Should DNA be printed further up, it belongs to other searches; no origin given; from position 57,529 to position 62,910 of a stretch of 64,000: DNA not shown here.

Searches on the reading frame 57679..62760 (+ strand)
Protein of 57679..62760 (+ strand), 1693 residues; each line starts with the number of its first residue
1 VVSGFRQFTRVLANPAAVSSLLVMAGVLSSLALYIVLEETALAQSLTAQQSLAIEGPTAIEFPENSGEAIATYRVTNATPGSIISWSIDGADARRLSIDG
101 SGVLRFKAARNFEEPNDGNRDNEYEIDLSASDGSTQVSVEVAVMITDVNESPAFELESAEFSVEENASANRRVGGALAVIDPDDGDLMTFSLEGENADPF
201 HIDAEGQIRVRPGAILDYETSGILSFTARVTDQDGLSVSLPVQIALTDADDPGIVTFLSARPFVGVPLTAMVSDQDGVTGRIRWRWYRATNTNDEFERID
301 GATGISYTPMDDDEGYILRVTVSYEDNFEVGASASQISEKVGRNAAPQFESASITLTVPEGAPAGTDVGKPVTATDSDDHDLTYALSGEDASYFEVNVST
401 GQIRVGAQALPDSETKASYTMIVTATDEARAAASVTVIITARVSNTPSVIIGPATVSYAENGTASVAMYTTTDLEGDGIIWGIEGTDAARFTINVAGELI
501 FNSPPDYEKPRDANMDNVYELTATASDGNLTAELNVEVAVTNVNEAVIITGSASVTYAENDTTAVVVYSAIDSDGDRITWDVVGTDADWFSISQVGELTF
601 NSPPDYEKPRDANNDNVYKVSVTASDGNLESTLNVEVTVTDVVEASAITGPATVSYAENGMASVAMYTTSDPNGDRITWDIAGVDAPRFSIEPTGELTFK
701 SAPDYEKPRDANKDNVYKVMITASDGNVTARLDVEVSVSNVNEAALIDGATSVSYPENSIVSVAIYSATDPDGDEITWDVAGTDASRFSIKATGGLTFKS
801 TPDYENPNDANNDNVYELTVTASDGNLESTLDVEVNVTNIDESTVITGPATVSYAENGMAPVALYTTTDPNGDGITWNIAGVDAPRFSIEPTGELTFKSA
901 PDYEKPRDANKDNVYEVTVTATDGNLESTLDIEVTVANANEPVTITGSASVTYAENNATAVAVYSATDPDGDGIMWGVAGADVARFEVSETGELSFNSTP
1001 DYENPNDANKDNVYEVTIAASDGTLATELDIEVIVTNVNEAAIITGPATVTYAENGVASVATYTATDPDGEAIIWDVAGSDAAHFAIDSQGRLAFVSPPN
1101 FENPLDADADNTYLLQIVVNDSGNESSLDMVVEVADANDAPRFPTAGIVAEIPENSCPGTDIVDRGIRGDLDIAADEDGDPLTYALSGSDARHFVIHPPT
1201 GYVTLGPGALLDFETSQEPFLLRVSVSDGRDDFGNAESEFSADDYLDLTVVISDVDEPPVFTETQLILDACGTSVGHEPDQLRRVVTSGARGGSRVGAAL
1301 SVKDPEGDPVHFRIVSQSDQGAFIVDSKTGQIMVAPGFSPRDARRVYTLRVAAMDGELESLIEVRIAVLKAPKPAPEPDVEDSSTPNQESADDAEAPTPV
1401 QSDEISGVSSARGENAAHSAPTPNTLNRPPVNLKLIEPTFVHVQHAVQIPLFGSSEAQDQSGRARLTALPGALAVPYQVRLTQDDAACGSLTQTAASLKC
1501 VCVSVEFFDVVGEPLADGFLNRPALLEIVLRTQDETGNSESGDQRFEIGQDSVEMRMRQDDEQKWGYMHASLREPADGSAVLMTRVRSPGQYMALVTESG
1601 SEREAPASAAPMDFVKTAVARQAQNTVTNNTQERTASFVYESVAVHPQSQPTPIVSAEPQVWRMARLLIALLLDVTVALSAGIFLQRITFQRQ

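Call 72: search_protein_families(library=pfam, max_evalue=0.00001, proteins=[window:57679-62760:+])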
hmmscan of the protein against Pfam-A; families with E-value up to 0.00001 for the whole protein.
window:57679-62760:+ (1693 aa): 1 family
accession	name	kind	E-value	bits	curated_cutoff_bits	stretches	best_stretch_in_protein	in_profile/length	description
PF00028.23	Cadherin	-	7.5e-58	193.4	28.8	1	356-440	3-89/93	Cadherin domain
